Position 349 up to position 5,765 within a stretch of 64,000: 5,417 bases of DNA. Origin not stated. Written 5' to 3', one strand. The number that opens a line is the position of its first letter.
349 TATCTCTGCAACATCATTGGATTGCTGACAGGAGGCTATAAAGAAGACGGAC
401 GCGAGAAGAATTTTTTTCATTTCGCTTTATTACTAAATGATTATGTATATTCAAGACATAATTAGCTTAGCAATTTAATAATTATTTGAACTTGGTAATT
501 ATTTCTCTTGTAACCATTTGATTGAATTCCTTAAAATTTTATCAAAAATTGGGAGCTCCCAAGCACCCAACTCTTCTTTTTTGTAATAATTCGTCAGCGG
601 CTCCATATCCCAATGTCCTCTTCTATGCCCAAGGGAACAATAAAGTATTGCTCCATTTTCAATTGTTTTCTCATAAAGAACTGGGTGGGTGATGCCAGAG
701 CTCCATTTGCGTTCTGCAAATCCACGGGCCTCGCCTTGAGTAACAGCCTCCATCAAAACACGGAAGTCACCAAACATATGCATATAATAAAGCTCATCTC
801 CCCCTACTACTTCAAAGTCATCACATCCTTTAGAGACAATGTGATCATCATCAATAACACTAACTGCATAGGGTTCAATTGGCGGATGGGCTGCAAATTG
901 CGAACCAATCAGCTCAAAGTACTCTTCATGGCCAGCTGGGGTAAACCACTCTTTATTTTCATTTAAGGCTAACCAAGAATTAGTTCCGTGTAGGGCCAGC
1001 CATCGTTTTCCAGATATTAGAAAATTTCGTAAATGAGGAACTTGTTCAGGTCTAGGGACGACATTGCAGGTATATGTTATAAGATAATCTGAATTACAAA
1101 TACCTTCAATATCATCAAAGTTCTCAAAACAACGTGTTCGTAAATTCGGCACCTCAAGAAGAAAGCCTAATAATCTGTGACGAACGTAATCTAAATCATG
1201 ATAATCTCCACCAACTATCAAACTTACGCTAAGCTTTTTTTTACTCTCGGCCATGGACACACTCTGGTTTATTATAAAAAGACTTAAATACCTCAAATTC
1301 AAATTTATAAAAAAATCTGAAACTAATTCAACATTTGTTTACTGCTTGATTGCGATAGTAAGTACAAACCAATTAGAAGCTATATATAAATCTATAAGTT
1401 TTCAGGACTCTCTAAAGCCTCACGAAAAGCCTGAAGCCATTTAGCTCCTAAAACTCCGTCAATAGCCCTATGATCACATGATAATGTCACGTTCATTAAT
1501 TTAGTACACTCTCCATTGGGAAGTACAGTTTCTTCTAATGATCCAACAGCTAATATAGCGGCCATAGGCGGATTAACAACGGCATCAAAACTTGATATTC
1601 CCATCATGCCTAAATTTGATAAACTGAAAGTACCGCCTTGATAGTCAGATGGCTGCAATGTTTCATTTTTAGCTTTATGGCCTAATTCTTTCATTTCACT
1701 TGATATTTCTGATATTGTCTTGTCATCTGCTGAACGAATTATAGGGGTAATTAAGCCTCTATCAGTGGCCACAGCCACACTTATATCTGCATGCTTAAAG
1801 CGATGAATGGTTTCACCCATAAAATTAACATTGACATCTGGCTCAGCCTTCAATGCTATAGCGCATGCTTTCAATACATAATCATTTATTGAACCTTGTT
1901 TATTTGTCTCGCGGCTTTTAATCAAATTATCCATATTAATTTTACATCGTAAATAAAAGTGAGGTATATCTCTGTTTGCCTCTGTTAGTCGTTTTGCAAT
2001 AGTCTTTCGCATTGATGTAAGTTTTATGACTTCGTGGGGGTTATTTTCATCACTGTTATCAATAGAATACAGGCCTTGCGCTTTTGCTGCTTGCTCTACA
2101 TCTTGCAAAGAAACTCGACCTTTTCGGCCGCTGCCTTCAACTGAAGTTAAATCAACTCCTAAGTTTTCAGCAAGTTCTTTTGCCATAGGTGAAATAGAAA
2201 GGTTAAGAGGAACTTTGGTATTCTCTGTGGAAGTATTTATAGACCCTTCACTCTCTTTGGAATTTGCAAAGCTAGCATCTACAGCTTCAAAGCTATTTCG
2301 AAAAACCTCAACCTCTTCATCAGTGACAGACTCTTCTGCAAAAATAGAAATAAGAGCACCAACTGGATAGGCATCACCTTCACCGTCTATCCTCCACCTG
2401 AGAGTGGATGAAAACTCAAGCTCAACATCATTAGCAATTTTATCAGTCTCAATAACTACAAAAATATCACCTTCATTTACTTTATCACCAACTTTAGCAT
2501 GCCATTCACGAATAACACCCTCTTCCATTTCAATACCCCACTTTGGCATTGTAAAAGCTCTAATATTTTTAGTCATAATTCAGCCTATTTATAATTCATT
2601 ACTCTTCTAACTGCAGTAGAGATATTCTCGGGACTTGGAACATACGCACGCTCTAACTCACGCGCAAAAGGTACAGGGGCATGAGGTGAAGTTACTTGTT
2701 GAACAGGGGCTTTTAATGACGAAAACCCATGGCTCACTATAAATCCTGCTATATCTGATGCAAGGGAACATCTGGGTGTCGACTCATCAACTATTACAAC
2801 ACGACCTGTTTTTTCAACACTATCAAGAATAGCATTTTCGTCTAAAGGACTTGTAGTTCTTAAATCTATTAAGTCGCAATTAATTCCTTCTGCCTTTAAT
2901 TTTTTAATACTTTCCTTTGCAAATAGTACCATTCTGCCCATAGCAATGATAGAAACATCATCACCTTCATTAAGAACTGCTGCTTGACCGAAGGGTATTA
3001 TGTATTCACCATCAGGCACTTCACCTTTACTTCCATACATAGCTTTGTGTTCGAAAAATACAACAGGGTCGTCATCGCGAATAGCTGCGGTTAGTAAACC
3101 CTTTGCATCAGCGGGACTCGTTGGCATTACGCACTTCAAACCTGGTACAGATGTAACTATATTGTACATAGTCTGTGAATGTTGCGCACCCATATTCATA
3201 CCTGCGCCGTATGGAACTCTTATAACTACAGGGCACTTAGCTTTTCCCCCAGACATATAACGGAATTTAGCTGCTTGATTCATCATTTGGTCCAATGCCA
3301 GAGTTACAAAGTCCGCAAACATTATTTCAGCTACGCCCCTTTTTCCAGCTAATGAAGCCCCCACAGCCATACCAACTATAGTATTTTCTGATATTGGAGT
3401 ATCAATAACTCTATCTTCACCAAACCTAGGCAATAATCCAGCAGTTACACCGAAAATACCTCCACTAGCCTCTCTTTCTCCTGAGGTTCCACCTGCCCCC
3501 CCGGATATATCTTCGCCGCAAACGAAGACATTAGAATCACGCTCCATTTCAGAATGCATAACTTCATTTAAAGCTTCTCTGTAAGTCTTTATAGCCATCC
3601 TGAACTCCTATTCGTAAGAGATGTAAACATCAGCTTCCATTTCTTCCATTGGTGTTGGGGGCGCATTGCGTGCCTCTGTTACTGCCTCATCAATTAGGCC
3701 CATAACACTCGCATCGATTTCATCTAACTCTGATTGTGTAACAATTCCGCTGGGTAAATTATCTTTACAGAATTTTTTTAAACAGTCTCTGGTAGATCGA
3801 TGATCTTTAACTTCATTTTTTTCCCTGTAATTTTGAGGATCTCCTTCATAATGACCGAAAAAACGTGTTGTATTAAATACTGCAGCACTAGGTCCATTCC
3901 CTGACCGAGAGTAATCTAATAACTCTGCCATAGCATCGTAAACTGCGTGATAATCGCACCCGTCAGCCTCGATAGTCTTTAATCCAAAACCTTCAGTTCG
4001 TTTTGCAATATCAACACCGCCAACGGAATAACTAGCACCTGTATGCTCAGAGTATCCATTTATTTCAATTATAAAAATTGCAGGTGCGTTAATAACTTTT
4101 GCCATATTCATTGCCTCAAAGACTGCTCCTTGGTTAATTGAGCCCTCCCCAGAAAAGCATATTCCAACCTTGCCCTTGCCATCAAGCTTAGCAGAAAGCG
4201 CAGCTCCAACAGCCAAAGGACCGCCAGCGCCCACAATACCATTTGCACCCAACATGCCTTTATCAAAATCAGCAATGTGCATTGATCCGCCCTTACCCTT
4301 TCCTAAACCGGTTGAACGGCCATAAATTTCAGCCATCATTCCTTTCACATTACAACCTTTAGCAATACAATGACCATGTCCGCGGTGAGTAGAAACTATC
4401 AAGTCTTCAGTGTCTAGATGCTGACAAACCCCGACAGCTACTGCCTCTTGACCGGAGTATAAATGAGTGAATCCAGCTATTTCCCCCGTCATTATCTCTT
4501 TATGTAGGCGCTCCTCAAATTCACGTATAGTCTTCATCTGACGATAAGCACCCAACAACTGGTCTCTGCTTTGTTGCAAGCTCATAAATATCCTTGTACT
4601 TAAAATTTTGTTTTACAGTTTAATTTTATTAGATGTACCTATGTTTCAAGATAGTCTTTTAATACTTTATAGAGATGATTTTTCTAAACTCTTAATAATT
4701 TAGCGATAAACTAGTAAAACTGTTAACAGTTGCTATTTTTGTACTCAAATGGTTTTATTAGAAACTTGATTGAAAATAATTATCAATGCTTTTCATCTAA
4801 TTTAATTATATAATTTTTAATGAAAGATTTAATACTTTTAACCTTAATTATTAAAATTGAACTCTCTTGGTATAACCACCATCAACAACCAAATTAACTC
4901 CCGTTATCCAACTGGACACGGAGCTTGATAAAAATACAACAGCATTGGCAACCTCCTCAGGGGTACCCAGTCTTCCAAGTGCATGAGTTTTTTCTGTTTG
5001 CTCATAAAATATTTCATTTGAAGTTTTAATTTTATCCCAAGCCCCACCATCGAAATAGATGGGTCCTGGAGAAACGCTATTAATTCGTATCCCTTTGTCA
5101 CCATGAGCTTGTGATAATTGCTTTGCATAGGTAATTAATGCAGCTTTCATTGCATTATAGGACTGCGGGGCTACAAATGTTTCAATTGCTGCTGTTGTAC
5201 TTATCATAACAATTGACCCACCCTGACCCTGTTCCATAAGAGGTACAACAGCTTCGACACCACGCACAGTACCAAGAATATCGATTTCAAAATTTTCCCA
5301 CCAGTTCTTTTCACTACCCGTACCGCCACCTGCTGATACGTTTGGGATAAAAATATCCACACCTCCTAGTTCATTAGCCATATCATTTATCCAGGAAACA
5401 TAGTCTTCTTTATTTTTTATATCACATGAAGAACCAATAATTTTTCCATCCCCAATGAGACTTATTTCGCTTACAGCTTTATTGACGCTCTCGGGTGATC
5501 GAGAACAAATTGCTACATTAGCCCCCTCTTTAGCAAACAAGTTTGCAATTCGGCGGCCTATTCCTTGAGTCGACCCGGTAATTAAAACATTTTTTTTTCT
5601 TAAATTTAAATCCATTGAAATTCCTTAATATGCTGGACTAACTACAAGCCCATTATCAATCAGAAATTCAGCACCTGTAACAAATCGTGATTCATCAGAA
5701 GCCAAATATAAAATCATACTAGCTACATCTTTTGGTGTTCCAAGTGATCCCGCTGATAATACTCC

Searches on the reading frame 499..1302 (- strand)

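Call 4: search_protein_families(library=pfam, proteins=[window:499-1302:-])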
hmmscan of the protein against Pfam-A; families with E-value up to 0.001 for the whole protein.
window:499-1302:- (267 aa): 1 family
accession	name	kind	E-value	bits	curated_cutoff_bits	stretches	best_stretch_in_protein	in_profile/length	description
PF06283.17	ThuA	-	2.5e-14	54.5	33.4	1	71-235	51-197/209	Trehalose utilisation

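Call 58: search_protein_families(library=ncbifam, proteins=[window:499-1302:-], max_evalue=0.00001)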
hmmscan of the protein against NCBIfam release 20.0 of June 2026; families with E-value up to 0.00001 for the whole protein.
window:499-1302:- (267 aa): 0 families

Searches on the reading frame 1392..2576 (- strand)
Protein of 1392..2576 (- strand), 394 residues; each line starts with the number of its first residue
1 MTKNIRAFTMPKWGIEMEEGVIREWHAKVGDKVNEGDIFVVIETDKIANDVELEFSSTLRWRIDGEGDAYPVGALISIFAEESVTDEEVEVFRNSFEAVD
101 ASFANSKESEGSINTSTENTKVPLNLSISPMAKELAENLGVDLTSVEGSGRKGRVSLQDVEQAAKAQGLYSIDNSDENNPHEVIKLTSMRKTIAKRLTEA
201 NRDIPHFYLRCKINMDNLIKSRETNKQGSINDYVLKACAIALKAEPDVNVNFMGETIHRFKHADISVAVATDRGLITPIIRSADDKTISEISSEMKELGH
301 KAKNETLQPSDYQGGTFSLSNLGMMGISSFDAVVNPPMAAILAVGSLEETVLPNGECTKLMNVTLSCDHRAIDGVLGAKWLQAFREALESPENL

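Call 4: search_protein_families(library=pfam, proteins=[window:1392-2576:-])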
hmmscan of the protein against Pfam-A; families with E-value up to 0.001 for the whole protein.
window:1392-2576:- (394 aa): 3 families
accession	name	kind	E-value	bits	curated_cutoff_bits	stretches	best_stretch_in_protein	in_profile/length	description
PF00198.28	2-oxoacid_dh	-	2.1e-71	240.5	23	1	179-394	2-230/232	2-oxoacid dehydrogenases acyltransferase (catalytic domain)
PF00364.28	Biotin_lipoyl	-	2.1e-10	40.7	22.1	1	8-56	3-50/73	Biotin-requiring enzyme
PF02817.22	E3_binding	-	5.5e-10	39.7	23.7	1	128-161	3-36/36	e3 binding domain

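Call 5: search_protein_families(library=ncbifam, proteins=[window:1392-2576:-])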
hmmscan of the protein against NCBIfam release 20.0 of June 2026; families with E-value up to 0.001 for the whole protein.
window:1392-2576:- (394 aa): 11 families
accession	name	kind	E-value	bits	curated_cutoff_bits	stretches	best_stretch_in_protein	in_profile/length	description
TIGR01349.1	PDHac_trf_mito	equivalog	2e-103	346.8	445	1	9-393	3-434/437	pyruvate dehydrogenase complex dihydrolipoamide acetyltransferase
NF004309.0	PRK05704.1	equivalog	4.5e-61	207.4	449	1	10-394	7-404/408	2-oxoglutarate dehydrogenase complex dihydrolipoyllysine-residue succinyltransferase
NF008814.0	PRK11854.1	equivalog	6.4e-60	203.3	722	1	5-392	207-633/637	pyruvate dehydrogenase complex dihydrolipoyllysine-residue acetyltransferase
TIGR01347.1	sucB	equivalog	7.5e-59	199.9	378.65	1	11-394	6-400/404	dihydrolipoyllysine-residue succinyltransferase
TIGR01348.1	PDHac_trf_long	equivalog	1.3e-48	166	552.1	2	227-391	413-582/587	dihydrolipoyllysine-residue acetyltransferase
NF011416.0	PRK14843.1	equivalog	4.3e-46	157.4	429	2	173-391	110-342/347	dihydrolipoamide acetyltransferase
TIGR02927.1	SucB_Actino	equivalog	5.1e-39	134.5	423.45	2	232-390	402-570/579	2-oxoglutarate dehydrogenase, E2 component, dihydrolipoamide succinyltransferase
NF008815.0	PRK11857.1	equivalog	1.6e-33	116.5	378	1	127-393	5-304/308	dihydrolipoamide acetyltransferase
NF011457.0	PRK14875.1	equivalog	2.1e-26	92.8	307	1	4-167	2-129/372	acetoin dehydrogenase dihydrolipoyllysine-residue acetyltransferase subunit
NF008907.0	PRK12270.1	equivalog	1.3e-12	46.4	878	1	148-389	95-362/1241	multifunctional oxoglutarate decarboxylase/oxoglutarate dehydrogenase thiamine pyrophosphate-binding subunit/dihydrolipoyllysine-residue suc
NF008854.0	PRK11892.1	equivalog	4e-09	35.7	454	1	9-110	6-108/464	pyruvate dehydrogenase complex E1 component subunit beta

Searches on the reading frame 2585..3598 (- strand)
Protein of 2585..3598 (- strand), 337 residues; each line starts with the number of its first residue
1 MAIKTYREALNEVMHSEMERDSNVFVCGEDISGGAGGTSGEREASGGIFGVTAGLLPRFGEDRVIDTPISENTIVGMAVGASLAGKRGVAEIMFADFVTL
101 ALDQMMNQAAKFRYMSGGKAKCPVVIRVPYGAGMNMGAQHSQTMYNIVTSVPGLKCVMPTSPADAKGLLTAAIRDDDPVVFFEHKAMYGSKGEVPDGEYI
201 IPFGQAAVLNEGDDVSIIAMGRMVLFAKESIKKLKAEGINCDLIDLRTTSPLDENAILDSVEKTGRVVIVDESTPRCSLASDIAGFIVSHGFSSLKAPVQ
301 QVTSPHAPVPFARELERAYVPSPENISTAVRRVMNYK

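Call 4: search_protein_families(library=pfam, proteins=[window:2585-3598:-])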
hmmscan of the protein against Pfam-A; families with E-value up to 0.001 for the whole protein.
window:2585-3598:- (337 aa): 3 families
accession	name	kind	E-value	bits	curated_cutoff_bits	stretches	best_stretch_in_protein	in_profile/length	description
PF02779.29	Transket_pyr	-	3e-45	154.4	27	1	5-189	4-173/174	Transketolase, pyrimidine binding domain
PF02780.25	Transketolase_C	-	7e-37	126.5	25.9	1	204-326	1-124/124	Transketolase, C-terminal domain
PF17147.9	PFOR_II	-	0.00021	22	27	1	214-284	2-75/102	Pyruvate:ferredoxin oxidoreductase core domain II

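Call 5: search_protein_families(library=ncbifam, proteins=[window:2585-3598:-])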
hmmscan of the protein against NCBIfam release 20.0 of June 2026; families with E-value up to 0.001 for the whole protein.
window:2585-3598:- (337 aa): 12 families
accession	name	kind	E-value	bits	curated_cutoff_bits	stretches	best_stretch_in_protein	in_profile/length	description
NF006667.0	PRK09212.1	subfamily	2.5e-106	355.3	321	1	1-336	1-325/327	pyruvate dehydrogenase complex E1 component subunit beta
NF008854.0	PRK11892.1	equivalog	6.8e-103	344.8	454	1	2-334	140-462/464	pyruvate dehydrogenase complex E1 component subunit beta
NF003933.0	PRK05444.2-2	equivalog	1.1e-18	67.1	395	1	58-332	332-603/606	1-deoxy-D-xylulose-5-phosphate synthase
TIGR00204.1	dxs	equivalog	9e-18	64.1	465.95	1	62-304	352-583/616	1-deoxy-D-xylulose-5-phosphate synthase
NF004559.0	PRK05899.2-5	equivalog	1.5e-16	59.8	488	1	62-334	360-624/627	transketolase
NF008968.0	PRK12315.1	subfamily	1.5e-15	56.5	510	1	62-290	321-540/582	1-deoxy-D-xylulose-5-phosphate synthase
NF004556.0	PRK05899.2-2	equivalog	5.4e-12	44.8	575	1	61-293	369-599/639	transketolase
TIGR03710.1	OAFO_sf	subfamily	2.4e-05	23.1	482.75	1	210-273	461-523/561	2-oxoacid:acceptor oxidoreductase subunit alpha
NF006412.0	PRK08659.1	equivalog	0.00048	19.4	411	1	210-271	272-333/378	2-oxoacid:acceptor oxidoreductase subunit alpha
NF045764.1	PhenlGlyoxDHPadG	equivalog_domain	0.00052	18.6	700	1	213-273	268-328/398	NADH-dependent phenylglyoxylate dehydrogenase subunit alpha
TIGR03336.1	IOR_alpha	equivalog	0.00052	18.5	650.9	0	210-275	229-290/595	indolepyruvate ferredoxin oxidoreductase subunit alpha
NF007201.0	PRK09622.1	equivalog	0.00086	18.3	590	0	212-279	267-334/405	2-oxoacid:ferredoxin oxidoreductase subunit alpha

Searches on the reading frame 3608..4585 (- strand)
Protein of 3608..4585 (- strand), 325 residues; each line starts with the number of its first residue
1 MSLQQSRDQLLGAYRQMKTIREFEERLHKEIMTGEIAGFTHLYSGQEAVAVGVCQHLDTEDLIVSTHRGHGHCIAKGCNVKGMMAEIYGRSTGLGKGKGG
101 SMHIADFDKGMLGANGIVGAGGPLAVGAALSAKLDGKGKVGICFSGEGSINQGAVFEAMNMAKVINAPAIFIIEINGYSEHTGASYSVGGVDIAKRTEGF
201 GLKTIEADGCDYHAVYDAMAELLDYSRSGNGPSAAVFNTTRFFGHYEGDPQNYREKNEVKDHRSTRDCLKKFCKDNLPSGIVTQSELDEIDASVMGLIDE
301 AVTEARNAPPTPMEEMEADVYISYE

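Call 4: search_protein_families(library=pfam, proteins=[window:3608-4585:-])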
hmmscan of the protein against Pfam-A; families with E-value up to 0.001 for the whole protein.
window:3608-4585:- (325 aa): 1 family
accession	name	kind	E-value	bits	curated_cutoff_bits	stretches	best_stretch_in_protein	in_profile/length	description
PF00676.26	E1_dh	-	9e-74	248.6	22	1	15-311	1-297/300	Dehydrogenase E1 component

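Call 5: search_protein_families(library=ncbifam, proteins=[window:3608-4585:-])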
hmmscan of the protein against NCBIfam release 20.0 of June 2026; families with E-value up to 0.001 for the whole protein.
window:3608-4585:- (325 aa): 5 families
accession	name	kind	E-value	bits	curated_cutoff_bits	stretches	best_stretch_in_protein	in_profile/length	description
TIGR03182.1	PDH_E1_alph_y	equivalog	3.5e-91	305.4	393.85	1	8-321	2-314/315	pyruvate dehydrogenase (acetyl-transferring) E1 component subunit alpha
TIGR03181.1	PDH_E1_alph_x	equivalog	3.9e-54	183.8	411.35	1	4-322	20-328/341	pyruvate dehydrogenase (acetyl-transferring) E1 component subunit alpha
NF004559.0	PRK05899.2-5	equivalog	3.7e-14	51.9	488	1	114-236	124-244/627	transketolase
NF004556.0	PRK05899.2-2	equivalog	7.9e-08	31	575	1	114-225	123-234/639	transketolase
TIGR00204.1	dxs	equivalog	0.00069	18.3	465.95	0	125-179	120-174/616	1-deoxy-D-xylulose-5-phosphate synthase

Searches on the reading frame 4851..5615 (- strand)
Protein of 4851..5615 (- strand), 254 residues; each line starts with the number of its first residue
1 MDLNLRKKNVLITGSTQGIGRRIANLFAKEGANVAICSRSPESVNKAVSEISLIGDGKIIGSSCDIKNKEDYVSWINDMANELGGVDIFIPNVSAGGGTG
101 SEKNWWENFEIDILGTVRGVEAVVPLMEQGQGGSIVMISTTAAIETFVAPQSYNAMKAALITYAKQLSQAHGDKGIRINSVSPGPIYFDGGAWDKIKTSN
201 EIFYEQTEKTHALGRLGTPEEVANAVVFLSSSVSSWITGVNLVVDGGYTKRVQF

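Call 4: search_protein_families(library=pfam, proteins=[window:4851-5615:-])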
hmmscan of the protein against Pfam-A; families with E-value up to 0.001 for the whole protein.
window:4851-5615:- (254 aa): 3 families
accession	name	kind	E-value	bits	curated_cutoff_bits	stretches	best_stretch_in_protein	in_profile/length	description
PF13561.12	adh_short_C2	-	2.6e-52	178.2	27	1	16-249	5-236/236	Enoyl-(Acyl carrier protein) reductase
PF00106.31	adh_short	-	4.2e-38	131.2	26.6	1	8-186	1-182/195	short chain dehydrogenase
PF08659.16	KR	-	1.5e-06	28.7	22.6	1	10-164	3-160/180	KR domain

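Call 58: search_protein_families(library=ncbifam, proteins=[window:4851-5615:-], max_evalue=0.00001)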
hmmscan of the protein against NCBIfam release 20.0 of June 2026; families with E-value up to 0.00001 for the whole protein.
window:4851-5615:- (254 aa): 220 families (the best 25 are shown)
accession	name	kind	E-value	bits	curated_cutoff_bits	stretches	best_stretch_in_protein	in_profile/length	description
NF005559.1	PRK07231.1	subfamily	1e-51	175.8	215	1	5-249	2-248/249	glucose 1-dehydrogenase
NF004791.0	PRK06138.1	equivalog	3.6e-45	154.2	312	1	4-249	2-250/252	SDR family oxidoreductase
NF005095.0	PRK06523.1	subfamily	5.8e-44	150.5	231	1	3-251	6-260/261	oxidoreductase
NF005681.0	PRK07478.1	subfamily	2.3e-43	148.4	267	1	4-248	3-249/254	SDR family oxidoreductase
NF004198.0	PRK05653.1-3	equivalog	3.2e-43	148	296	1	5-248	5-246/248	3-oxoacyl-ACP reductase FabG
NF005752.0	PRK07576.1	subfamily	3.7e-43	147.8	321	1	3-249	5-251/271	SDR family oxidoreductase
NF005909.0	PRK07890.1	subfamily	5.7e-42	143.8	258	1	4-248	4-257/260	short chain dehydrogenase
NF009466.0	PRK12826.1-2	subfamily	1e-40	139.8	222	1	7-248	3-244/248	3-oxoacyl-ACP reductase FabG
NF052558.1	MBtsdlDhBudC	equivalog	1.2e-40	139.6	270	1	7-249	3-242/250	meso-2,3-butanediol dehydrogenase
NF004818.0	PRK06172.1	equivalog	4.3e-40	137.6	336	1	2-249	2-251/253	SDR family oxidoreductase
NF005075.0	PRK06500.1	equivalog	4.4e-40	137.6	336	1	5-249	4-247/249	SDR family oxidoreductase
NF004773.0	PRK06113.1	equivalog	2.5e-39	135.3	367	1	3-249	7-251/255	7-alpha-hydroxysteroid dehydrogenase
NF004202.0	PRK05653.2-2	equivalog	2.7e-39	135.3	333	1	4-248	4-247/259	3-oxoacyl-ACP reductase FabG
TIGR01830.1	3oxo_ACP_reduc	equivalog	7.4e-39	133.9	297.75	1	10-247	1-237/239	3-oxoacyl-[acyl-carrier-protein] reductase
NF005474.0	PRK07074.1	equivalog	1.2e-38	133.3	361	1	7-249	3-243/259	SDR family oxidoreductase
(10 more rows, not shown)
